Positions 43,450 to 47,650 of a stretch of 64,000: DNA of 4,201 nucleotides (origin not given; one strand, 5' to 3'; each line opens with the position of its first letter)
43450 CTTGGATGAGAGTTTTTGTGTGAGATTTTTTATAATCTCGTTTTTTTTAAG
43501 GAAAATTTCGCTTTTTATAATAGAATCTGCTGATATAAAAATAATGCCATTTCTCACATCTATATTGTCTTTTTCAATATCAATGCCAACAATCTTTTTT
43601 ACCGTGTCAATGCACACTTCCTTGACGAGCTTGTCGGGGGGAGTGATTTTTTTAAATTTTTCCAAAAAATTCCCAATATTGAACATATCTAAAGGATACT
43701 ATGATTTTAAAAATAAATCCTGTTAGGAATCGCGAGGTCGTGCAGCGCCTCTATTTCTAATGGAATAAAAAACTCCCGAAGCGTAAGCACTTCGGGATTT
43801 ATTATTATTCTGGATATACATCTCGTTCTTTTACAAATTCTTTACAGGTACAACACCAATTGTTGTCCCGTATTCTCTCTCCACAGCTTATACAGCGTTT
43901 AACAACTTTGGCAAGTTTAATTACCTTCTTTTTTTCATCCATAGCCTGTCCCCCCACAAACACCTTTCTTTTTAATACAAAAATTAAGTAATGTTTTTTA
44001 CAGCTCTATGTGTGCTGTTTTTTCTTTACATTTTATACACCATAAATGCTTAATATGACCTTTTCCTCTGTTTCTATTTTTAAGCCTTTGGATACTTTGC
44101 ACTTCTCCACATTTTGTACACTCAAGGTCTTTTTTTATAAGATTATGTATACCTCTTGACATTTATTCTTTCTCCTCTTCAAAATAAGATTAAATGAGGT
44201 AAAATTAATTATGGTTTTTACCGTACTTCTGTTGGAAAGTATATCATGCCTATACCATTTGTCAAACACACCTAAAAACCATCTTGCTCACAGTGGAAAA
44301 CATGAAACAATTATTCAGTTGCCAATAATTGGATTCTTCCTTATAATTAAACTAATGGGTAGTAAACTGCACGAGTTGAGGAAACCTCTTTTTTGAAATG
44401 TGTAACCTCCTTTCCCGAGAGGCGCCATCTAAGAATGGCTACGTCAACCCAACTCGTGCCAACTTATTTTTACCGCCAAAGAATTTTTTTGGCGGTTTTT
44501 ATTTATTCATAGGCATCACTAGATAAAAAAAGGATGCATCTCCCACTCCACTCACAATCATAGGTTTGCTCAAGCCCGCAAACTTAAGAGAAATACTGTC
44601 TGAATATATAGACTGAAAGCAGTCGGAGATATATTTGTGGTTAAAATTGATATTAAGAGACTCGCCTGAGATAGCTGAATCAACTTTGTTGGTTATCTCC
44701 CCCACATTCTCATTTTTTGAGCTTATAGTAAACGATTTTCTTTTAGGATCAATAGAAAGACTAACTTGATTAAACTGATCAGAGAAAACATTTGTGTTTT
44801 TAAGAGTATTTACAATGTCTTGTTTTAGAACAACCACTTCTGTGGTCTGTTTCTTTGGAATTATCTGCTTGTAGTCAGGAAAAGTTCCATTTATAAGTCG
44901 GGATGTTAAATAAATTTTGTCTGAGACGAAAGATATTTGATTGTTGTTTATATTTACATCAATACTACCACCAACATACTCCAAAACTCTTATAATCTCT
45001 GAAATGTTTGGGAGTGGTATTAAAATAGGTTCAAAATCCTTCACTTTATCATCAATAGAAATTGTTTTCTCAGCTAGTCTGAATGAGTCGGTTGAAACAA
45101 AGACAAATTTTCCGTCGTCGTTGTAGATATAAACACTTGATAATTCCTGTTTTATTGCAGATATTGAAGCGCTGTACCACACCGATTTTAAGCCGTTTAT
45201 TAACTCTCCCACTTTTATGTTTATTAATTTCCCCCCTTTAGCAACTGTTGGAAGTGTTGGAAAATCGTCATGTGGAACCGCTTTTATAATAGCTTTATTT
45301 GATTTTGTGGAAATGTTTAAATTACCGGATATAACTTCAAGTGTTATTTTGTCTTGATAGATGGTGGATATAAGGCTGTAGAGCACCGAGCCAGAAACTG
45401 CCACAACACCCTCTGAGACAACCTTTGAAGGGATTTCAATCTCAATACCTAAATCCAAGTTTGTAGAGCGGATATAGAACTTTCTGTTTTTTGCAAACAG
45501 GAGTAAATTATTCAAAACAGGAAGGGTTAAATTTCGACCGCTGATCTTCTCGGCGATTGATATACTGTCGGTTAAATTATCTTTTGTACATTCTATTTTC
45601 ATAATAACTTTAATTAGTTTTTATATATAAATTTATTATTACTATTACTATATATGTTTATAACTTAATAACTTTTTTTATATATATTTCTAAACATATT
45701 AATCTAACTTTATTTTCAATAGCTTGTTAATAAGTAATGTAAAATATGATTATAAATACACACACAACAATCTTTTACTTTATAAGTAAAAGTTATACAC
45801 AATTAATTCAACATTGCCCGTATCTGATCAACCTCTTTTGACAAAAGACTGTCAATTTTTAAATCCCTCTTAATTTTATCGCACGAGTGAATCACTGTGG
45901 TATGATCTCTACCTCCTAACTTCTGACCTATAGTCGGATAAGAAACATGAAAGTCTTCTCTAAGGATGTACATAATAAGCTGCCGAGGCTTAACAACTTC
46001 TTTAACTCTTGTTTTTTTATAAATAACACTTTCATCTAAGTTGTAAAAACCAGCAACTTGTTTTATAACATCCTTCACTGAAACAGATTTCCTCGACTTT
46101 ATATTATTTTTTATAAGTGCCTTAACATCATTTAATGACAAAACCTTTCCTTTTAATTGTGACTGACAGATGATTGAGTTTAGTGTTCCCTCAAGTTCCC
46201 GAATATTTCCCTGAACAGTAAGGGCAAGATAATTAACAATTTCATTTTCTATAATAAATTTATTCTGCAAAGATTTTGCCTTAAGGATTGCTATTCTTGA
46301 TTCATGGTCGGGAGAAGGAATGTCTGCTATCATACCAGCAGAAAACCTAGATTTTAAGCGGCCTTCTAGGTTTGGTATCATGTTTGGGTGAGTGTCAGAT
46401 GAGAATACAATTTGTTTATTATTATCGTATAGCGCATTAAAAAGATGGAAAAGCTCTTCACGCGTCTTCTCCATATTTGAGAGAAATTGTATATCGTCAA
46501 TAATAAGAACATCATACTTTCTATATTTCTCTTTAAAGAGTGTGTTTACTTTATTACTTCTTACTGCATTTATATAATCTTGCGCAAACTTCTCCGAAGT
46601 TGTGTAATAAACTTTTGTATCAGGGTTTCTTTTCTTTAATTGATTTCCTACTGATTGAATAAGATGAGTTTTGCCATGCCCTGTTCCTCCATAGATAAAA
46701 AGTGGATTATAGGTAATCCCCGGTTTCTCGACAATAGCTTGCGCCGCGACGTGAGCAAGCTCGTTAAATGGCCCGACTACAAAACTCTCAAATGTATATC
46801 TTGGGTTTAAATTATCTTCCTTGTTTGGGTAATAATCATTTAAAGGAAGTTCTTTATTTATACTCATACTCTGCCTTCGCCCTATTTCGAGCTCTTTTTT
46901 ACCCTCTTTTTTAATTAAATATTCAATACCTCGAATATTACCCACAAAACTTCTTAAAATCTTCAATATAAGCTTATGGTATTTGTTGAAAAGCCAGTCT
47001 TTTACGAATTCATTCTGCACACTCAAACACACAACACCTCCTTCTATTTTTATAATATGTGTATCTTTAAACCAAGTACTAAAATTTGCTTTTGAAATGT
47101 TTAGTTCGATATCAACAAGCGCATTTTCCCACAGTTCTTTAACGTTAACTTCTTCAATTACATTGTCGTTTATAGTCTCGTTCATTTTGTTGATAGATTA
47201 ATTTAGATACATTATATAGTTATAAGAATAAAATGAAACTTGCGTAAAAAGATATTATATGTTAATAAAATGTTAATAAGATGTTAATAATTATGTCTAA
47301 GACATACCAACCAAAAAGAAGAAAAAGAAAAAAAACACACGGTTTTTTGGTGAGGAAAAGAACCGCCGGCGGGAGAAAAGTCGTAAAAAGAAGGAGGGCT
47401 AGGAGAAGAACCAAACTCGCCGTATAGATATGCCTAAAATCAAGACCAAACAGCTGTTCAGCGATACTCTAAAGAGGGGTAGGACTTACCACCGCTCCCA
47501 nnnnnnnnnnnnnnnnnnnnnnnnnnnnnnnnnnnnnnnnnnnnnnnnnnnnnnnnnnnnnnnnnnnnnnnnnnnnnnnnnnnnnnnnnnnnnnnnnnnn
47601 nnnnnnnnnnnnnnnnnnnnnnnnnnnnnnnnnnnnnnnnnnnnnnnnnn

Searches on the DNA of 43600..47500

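Call 57: search_rna_families(source=window, start=43600, end=47500, threshold=evalue, max_evalue=1)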
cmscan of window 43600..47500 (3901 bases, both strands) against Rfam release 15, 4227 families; matches with E-value up to 1: 0.
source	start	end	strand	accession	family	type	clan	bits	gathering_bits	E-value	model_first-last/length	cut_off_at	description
